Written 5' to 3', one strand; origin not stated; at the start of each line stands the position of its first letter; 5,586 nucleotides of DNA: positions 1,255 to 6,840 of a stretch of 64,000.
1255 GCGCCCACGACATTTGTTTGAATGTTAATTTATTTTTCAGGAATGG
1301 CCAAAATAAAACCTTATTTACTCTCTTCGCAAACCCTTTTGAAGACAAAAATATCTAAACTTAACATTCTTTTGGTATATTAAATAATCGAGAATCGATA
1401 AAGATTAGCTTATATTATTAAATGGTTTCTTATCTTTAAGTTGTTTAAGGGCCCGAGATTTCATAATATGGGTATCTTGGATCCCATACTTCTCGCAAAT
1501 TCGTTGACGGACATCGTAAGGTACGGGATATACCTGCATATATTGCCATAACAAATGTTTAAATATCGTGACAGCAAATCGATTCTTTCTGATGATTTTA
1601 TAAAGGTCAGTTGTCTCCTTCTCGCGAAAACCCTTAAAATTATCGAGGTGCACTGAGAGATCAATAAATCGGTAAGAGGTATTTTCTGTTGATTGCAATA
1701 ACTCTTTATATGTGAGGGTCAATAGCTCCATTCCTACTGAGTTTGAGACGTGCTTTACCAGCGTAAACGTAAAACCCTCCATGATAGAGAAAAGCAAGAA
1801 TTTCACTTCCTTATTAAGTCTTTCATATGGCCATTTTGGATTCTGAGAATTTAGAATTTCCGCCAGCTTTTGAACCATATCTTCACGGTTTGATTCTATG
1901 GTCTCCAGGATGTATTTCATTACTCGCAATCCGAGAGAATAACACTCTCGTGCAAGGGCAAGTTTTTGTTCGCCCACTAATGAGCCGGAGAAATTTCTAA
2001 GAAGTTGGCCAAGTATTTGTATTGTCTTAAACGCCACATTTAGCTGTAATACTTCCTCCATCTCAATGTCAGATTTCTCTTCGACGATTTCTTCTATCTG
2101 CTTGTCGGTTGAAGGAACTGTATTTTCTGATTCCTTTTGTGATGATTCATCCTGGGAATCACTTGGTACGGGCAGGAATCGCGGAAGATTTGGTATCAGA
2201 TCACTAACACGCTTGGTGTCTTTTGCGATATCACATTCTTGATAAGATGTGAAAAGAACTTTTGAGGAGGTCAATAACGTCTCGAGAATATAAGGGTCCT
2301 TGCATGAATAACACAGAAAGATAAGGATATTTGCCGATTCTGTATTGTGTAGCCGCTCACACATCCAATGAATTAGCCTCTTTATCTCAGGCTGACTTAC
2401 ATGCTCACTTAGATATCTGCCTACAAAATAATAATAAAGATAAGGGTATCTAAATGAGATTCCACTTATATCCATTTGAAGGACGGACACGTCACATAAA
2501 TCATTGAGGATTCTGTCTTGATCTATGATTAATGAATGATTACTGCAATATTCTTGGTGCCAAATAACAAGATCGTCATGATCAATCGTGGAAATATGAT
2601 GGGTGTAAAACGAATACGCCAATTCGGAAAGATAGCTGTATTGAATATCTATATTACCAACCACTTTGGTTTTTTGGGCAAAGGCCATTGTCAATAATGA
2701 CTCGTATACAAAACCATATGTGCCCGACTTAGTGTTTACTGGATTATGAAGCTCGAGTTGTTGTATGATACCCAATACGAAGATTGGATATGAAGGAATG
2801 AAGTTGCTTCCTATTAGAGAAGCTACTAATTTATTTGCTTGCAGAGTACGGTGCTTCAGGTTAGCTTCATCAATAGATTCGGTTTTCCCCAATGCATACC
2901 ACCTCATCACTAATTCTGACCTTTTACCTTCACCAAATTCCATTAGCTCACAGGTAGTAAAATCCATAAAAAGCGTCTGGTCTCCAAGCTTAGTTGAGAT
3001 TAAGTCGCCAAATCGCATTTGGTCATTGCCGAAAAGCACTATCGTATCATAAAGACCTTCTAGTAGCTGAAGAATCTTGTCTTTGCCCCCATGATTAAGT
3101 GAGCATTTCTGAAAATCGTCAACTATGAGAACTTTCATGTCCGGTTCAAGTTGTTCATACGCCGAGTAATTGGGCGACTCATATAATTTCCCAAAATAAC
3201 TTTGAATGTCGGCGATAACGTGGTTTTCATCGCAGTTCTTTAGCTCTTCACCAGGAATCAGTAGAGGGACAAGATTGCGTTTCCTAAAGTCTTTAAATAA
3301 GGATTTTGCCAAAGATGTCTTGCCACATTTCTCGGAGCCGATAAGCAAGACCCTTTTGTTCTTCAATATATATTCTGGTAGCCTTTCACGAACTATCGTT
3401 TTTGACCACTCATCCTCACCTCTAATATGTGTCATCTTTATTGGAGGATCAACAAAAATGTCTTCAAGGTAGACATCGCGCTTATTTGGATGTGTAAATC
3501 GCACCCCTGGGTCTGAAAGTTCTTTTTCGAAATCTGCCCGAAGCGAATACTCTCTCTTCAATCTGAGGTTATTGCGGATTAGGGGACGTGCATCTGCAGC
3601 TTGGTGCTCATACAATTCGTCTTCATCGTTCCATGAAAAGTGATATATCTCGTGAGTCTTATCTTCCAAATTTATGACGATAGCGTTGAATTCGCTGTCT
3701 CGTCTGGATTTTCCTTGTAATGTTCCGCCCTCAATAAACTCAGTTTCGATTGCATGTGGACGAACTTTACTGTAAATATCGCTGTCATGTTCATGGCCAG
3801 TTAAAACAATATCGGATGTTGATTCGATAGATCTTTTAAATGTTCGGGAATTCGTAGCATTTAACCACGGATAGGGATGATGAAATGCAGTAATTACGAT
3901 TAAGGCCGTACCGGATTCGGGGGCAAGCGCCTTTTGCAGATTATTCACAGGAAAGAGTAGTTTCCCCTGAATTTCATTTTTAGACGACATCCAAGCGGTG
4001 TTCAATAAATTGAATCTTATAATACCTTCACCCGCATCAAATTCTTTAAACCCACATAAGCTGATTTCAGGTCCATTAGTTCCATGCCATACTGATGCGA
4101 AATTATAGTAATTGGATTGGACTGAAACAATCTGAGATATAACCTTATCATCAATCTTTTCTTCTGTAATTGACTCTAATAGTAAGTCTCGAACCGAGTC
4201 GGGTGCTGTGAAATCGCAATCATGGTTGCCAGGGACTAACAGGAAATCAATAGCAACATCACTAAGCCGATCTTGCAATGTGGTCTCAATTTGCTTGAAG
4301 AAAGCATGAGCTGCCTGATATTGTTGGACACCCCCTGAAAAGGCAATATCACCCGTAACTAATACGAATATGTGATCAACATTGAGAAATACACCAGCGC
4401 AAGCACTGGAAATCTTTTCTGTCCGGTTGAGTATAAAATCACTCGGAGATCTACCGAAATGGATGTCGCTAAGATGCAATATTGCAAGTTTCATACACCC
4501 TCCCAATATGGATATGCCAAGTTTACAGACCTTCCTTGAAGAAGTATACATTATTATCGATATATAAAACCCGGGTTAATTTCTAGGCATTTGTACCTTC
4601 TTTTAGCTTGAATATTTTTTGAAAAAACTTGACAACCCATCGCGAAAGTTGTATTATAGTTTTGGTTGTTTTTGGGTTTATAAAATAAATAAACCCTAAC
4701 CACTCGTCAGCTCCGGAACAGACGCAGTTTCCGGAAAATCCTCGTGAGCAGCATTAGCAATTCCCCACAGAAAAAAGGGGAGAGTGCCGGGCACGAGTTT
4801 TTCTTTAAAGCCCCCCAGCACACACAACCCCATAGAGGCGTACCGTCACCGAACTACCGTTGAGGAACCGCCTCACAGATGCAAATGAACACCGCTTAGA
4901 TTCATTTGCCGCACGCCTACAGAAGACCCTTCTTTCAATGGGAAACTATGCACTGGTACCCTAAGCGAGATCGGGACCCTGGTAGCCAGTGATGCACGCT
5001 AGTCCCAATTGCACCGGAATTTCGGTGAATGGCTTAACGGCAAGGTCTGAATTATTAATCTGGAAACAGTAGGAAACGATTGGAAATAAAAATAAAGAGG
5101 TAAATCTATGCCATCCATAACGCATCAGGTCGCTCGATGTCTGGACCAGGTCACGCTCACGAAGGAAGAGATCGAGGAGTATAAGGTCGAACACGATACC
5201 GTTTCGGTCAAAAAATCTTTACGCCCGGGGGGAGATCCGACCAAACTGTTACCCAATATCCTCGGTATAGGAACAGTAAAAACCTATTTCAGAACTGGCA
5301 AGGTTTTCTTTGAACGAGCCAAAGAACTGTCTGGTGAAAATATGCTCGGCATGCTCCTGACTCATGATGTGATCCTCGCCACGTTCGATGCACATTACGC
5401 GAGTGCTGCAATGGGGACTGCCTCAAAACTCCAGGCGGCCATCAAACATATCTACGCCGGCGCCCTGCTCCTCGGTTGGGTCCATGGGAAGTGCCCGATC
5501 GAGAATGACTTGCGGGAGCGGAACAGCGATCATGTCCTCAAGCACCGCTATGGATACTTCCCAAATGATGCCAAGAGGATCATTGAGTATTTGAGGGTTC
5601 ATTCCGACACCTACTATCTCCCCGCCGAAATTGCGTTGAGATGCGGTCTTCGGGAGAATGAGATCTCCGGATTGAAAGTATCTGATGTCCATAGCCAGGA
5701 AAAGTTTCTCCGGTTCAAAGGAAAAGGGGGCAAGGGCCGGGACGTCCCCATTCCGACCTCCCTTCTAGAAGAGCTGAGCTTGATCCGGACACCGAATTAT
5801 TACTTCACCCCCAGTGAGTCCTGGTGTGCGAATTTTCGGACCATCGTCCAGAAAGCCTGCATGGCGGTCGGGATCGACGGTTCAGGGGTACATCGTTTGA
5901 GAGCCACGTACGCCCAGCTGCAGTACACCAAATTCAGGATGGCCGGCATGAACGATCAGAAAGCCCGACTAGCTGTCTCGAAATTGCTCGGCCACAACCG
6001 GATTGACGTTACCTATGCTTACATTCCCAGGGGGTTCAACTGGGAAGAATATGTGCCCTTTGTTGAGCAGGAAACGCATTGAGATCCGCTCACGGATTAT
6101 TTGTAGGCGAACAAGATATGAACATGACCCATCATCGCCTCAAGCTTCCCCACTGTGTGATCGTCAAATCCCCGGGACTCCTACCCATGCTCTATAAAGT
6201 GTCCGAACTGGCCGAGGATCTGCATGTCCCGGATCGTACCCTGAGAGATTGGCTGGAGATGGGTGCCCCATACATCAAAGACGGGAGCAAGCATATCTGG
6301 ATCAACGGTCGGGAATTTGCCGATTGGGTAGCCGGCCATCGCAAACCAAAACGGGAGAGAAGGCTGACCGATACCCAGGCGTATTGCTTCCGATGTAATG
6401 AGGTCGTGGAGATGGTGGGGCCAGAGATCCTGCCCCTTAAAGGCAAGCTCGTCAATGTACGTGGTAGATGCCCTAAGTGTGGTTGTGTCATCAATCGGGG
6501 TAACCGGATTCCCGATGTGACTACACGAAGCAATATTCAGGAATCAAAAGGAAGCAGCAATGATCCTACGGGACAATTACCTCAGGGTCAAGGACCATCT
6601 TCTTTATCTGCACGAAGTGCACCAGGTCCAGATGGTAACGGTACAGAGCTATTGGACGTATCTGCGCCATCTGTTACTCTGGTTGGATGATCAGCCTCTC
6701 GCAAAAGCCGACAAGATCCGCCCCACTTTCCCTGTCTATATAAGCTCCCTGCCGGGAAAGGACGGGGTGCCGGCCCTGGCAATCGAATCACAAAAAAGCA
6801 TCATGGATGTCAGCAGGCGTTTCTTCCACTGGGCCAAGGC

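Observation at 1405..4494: Giant metallophosphoesterase-NTPase fusion: candidate uncharacterised single-gene defence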

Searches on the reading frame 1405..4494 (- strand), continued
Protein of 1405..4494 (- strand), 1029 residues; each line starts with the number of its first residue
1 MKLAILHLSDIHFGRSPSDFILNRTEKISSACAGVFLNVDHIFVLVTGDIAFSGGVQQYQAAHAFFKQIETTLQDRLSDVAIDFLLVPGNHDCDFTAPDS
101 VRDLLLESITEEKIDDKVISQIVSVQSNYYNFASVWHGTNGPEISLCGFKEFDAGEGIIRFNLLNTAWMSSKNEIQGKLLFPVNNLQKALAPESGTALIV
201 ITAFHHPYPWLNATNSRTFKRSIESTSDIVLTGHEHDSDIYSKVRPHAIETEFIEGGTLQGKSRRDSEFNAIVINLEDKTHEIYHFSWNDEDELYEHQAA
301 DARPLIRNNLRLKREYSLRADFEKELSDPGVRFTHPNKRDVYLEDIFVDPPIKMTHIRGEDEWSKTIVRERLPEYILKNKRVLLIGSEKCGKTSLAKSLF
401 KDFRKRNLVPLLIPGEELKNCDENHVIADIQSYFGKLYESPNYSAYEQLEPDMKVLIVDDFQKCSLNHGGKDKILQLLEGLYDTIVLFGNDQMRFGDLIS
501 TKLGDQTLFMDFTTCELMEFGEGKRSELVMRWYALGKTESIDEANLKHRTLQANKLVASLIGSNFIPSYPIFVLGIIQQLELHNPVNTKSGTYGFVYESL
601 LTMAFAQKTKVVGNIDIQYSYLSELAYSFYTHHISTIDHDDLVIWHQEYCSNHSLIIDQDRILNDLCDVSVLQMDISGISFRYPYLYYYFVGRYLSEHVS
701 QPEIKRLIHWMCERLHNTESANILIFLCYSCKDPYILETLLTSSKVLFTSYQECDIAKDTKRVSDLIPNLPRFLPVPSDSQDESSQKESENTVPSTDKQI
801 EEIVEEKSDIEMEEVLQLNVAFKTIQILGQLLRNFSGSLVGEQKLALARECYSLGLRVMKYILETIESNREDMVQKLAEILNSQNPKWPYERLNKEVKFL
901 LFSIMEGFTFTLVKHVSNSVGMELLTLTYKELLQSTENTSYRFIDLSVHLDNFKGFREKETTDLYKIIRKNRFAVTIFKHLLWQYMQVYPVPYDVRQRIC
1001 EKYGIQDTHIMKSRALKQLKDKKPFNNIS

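Call 81: get_annotated_region(hit=H25, flank=5000)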
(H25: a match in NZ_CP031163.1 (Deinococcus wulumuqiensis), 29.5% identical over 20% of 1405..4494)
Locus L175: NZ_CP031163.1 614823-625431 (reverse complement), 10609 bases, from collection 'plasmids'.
description: Deinococcus wulumuqiensis strain NEB 479 plasmid pDrdI, complete sequence
organism: Deinococcus wulumuqiensis (NCBI taxid 980427)
taxonomy: Bacteria; Deinococcota; Deinococci; Deinococcales; Deinococcaceae; Deinococcus; Deinococcus wulumuqiensis
host: -; source: cell culture; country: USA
typing (MOB-suite, as given by PLSDB): non-mobilizable
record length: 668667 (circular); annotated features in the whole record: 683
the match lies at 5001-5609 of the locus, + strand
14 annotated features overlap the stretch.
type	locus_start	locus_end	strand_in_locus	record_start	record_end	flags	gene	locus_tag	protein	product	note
CDS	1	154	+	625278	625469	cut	-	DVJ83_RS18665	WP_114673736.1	hypothetical protein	-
CDS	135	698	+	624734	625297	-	-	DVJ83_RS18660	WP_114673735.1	Fic family protein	-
CDS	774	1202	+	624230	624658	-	-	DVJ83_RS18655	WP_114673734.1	hypothetical protein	-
CDS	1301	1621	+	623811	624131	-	-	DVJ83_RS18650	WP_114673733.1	hypothetical protein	-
CDS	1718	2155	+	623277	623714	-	-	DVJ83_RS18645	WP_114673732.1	NADAR family protein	-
CDS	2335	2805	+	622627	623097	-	-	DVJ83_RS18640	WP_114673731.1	DUF4326 domain-containing protein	-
CDS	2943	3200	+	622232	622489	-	-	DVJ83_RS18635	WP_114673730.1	AbrB/MazE/SpoVT family DNA-binding domain-containing protein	-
CDS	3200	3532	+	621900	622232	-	-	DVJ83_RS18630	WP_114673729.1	type II toxin-antitoxin system PemK/MazF family toxin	-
CDS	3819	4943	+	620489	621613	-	-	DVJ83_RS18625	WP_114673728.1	transposase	-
CDS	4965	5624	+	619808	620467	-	-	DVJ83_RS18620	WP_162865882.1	metallophosphoesterase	-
CDS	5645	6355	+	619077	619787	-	-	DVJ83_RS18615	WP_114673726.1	IS6 family transposase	-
CDS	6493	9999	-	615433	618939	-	-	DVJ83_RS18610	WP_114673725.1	ATP-binding protein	-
CDS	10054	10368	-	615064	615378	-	-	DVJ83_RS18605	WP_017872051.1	metalloregulator ArsR/SmtB family transcription factor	GO:0006355 - regulation of DNA-templated transcription [Evidence IEA]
CDS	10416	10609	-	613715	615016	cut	-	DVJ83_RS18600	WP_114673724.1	arsenic transporter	GO:0046685 - response to arsenic-containing substance [Evidence IEA]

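Call 82: get_annotated_region(hit=H14, flank=5000)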
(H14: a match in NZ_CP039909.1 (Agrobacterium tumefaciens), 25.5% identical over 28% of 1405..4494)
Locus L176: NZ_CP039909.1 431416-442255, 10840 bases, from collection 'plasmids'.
description: Agrobacterium tumefaciens strain CFBP6624 plasmid pAtCFBP6624, complete sequence
organism: Agrobacterium tumefaciens (NCBI taxid 358)
taxonomy: Bacteria; Pseudomonadota; Alphaproteobacteria; Hyphomicrobiales; Rhizobiaceae; Agrobacterium; Agrobacterium tumefaciens
host: -; source: -; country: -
typing (MOB-suite, as given by PLSDB): conjugative; replicon rep_cluster_106; relaxase MOBQ; mating-pair formation MPF_T
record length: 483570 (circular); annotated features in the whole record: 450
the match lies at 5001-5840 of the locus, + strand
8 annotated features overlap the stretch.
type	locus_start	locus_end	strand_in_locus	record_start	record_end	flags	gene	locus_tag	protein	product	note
CDS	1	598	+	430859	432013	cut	-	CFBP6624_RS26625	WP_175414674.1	phospholipase D-like domain-containing protein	-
CDS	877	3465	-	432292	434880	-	-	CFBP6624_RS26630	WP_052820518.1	S8 family peptidase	-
CDS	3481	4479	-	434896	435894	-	-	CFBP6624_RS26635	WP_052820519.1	ATP-binding protein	-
CDS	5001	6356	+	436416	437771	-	-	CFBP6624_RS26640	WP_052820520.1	metallophosphoesterase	-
CDS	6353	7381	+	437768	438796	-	-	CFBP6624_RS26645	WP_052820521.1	GTPase-associated system all-helical protein GASH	-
CDS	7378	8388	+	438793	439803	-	-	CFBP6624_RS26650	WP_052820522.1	hypothetical protein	-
CDS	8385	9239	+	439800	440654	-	-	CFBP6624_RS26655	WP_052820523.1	hypothetical protein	-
CDS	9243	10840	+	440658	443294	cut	-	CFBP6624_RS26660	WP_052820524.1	hypothetical protein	-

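Call 83: get_annotated_region(hit=H13, flank=5000)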
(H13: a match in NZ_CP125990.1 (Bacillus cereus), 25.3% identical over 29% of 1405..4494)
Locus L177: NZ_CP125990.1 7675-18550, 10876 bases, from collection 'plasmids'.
description: Bacillus cereus strain FFI_gr_46 plasmid FFI_gr46p, complete sequence
organism: Bacillus cereus (NCBI taxid 1396)
taxonomy: Bacteria; Bacillota; Bacilli; Bacillales; Bacillaceae; Bacillus; Bacillus cereus
host: -; source: cell culture,soil; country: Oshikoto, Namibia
typing (MOB-suite, as given by PLSDB): non-mobilizable; replicon rep_cluster_125,rep_cluster_1698,rep_cluster_1751; mating-pair formation MPF_T
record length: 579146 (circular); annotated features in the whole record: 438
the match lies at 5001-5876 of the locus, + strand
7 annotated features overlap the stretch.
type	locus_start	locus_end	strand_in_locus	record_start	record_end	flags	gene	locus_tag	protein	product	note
CDS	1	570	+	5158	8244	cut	-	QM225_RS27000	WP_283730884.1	UvrD-helicase domain-containing protein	-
CDS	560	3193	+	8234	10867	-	-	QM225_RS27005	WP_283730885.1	hypothetical protein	-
CDS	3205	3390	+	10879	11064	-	-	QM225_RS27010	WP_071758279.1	hypothetical protein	-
CDS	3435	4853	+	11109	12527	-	-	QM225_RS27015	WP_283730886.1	UvrD-helicase domain-containing protein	-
CDS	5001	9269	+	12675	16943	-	-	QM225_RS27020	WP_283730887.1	metallophosphoesterase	-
CDS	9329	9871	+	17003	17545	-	-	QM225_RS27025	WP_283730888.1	hypothetical protein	-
CDS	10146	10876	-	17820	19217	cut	-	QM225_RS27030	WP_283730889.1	RNA-binding domain-containing protein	-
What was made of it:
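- DS-8-like phosphoesterase modules also head other predicted conflict operons (calls 81-83).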

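Call 84: search_dna_similar(query=window:1405-4494:-, collection=phages, mode=protein, max_rows=12)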
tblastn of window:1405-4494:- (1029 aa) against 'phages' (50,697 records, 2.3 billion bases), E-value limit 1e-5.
No match.
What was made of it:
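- Tried and rejected: Phage genomes. tblastn found no homologue in 50,697 records (call 84).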

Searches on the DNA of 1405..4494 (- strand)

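Call 10: search_dna_similar(query=window:1405-4494:-, collection=ecoli_genomes, mode=near, max_rows=15)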
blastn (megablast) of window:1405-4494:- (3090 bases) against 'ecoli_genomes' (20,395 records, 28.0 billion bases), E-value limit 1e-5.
No match.

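Call 19: search_dna_similar(query=window:1405-4494:-, collection=ecoli_genomes, mode=distant, max_evalue=10, max_rows=15)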
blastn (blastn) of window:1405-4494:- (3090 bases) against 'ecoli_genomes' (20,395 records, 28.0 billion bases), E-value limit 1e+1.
No match.
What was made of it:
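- Tried and rejected: Megablast and blastn of the gene against 5,426 complete E. coli genomes found nothing (calls 10, 19).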

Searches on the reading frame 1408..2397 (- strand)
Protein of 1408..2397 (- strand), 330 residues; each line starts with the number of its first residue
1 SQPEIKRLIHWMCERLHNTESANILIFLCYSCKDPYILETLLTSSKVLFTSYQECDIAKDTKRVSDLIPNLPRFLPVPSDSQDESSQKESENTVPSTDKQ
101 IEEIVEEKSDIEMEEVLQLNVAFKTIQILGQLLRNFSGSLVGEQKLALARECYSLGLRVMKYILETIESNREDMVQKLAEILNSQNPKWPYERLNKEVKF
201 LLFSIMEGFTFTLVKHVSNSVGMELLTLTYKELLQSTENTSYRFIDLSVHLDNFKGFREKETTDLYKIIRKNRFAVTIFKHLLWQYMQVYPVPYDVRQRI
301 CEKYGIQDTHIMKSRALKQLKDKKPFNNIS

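Call 58: predict_structure(alignment_id=A2)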
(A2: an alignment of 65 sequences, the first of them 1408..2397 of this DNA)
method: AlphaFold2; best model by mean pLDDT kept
length: 330 residues; sequences in the alignment: 65
mean_pLDDT: 89.0   pTM: 0.85
mean pLDDT of the five models: 89.0, 87.9, 87.5, 85.9, 85.2
residues with pLDDT >= 90: 250; 70-90: 29; 50-70: 50; < 50: 1
segments of 3 or more residues with pLDDT < 50: none
pLDDT, mean of each block of 10 residues (from residue 1): 93 92 94 94 97 98 89 70 57 56 60 89 97 95 97 98 96 96 98 96 96 98 97 98 98 95 98 96 94 92 87 64 63
secondary structure, 60 per line:
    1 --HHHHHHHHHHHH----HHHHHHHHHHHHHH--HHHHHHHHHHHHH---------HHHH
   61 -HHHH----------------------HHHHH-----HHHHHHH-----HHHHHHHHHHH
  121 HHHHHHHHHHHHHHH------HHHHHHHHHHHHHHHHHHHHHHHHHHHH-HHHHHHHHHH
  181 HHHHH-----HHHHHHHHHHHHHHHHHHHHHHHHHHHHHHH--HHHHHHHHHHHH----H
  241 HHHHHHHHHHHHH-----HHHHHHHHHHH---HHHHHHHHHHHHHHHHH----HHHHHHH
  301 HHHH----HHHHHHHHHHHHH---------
elements in order: H3-14 H19-32 H35-47 H57-60 H62-65 H88-92 H98-104 H110-135 H142-169 H171-185 H191-221 H224-235 H240-253 H259-269 H273-289 H294-304 H309-321
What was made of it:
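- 1480..2394 (-): Residues 701-1005: conserved all-helical C-terminal domain (putative sensor or regulator), with a disordered acidic linker at residues 775-812 (nt 2059-2172). Stand-alone model has pLDDT 89 and pTM 0.85 (call 58).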

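Call 65: fold_search(model_id=the predicted structure, library=pdb)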
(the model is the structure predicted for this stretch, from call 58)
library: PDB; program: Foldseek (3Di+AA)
matches with E <= 10: 431; with E <= 0.001: 0
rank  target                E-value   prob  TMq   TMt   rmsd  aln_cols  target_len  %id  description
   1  5k7v_A                4.8e-02  0.96  0.31  0.36  20.3       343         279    9  Computational Design of Self-Assembling Cyclic Protein Homooligomers (released 2017-04-12)
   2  7nh3                  2.8e-01  0.16  0.16  0.05  18.0       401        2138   11  Nematocida Huwe1 in open conformation. (released 2022-03-02)
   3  5hf3_A                3.2e-01  0.10  0.13  0.16  18.0       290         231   11  Crystal structure of C-terminal modified Tau peptide-hybrid 201D with 14-3-3sigma (released 2016-01-27)
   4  8wf6_A                4.0e-01  0.08  0.10  0.13  17.6       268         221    8  14-3-3 zeta complexed with S559 phosphorylated peptide derived from GPIb alpha cytoplasmic domain (released 2024-09-25)
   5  6twz_A                4.2e-01  0.12  0.14  0.18  20.2       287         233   11  14-3-3 sigma complexed with a phosphorylated 16E6 peptide (released 2020-05-06)
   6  2v7d_A                4.2e-01  0.10  0.13  0.16  18.5       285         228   12  14-3-3 protein zeta in complex with Thr758 phosphorylated integrin beta2 peptide (released 2008-06-24)
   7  9kkf_3a               4.6e-01  0.38  0.29  0.18  21.9       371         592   11  Structure of the human 40S ribosome complexed with HCV IRES and eIF3 (released 2025-12-03)
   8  6bzd_A                4.8e-01  0.20  0.17  0.22  16.8       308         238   12  Structure of 14-3-3 gamma R57E mutant bound to GlcNAcylated peptide (released 2018-05-09)
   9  7a6y_A                4.8e-01  0.09  0.13  0.16  18.9       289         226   11  Structure of 14-3-3 gamma in complex with DAPK2 peptide stabilized by FC-A (released 2021-08-25)
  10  7qi1_A                5.3e-01  0.11  0.13  0.16  21.2       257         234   11  Crystal structure of human 14-3-3 protein beta in complex with CFTR peptide pS753pS768 and PPI stabilizer CY007424 (released 2022-05-25)
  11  6zc9_C                5.3e-01  0.09  0.12  0.15  19.1       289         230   12  Structure of 14-3-3 gamma in complex with Nedd4-2 14-3-3 binding motif Ser448 (released 2021-07-21)
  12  6bcr_E                5.3e-01  0.07  0.10  0.14  19.1       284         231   10  Complex of 14-3-3 theta with an IRSp53 peptide phosphorylated at T340 (released 2018-10-24)
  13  8v24_A                5.5e-01  0.33  0.17  0.17  21.4       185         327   19  LapB cytoplasmic domain in complex with LpxC (released 2024-04-24)
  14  5ok9_F                6.0e-01  0.18  0.18  0.23  17.9       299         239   11  CH1 chimera of human 14-3-3 sigma with the HSPB6 phosphopeptide in a conformation with swapped phosphopeptides (released 2017-10-11)
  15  4cr2_P                6.0e-01  0.13  0.13  0.11  20.8       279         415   13  Deep classification of a large cryo-EM dataset defines the conformational landscape of the 26S proteasome (released 2014-04-02)
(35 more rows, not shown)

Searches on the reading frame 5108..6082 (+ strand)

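Call 16: search_protein_families(library=pfam, proteins=[window:5108-6082:+], max_evalue=0.001)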
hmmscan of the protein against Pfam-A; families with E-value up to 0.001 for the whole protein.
window:5108-6082:+ (324 aa): 1 family
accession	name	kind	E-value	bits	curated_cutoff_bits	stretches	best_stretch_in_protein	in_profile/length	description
PF00589.27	Phage_integrase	-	9.8e-10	38.9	27.1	1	153-306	6-166/172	Phage integrase family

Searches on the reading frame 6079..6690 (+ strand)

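Call 16: search_protein_families(library=pfam, proteins=[window:6079-6690:+], max_evalue=0.001)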
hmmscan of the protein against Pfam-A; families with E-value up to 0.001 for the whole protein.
window:6079-6690:+ (203 aa): 2 families
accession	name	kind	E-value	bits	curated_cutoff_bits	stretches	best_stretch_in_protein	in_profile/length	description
PF13411.12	MerR_1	-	0.00042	20.8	21.6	1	39-64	1-26/69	MerR HTH family regulatory protein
PF18930.5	DUF5679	-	0.00096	19.7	27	0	102-140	1-39/40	Domain of unknown function (DUF5679)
